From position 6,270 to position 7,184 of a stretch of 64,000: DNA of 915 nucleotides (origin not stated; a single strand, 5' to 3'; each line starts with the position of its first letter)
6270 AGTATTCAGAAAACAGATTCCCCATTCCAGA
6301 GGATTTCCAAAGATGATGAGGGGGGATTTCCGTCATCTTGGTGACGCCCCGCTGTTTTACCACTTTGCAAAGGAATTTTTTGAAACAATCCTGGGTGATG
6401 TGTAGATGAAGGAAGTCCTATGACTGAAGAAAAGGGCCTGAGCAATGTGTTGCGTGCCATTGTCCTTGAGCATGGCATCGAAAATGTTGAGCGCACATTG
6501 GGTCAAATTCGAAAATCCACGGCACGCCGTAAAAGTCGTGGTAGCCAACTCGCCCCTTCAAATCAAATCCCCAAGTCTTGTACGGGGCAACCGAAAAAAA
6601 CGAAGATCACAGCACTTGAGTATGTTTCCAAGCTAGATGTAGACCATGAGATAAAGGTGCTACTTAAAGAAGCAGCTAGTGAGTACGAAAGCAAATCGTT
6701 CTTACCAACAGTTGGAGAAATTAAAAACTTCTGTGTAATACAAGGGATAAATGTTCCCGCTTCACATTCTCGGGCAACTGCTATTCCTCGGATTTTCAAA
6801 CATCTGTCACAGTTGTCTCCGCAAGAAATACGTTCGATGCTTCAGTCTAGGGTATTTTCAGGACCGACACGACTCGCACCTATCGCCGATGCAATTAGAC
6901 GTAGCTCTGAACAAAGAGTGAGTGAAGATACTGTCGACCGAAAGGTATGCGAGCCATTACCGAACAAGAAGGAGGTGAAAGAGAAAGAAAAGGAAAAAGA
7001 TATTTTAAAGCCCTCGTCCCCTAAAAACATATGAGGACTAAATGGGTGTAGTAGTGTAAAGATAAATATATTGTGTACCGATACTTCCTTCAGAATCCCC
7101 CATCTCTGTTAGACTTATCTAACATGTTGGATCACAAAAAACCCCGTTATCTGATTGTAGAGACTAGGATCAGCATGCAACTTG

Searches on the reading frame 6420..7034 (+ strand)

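Call 3: search_protein_families(library=pfam, proteins=[window:6420-7034:+], max_evalue=0.1)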
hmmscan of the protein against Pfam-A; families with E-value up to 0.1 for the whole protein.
window:6420-7034:+ (204 aa): 1 family
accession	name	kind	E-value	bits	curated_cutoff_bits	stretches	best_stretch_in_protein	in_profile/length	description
PF16544.10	STAR_dimer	-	0.095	12.7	26.3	0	119-138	19-38/53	Homodimerisation region of STAR domain protein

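Call 4: search_protein_families(library=padloc, proteins=[window:6420-7034:+], max_evalue=0.1)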
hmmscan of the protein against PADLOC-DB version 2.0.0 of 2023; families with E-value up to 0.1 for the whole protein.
window:6420-7034:+ (204 aa): 0 families

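Call 5: search_protein_families(library=ncbifam, proteins=[window:6420-7034:+], max_evalue=0.1)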
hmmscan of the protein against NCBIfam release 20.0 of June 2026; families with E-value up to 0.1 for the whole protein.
window:6420-7034:+ (204 aa): 0 families
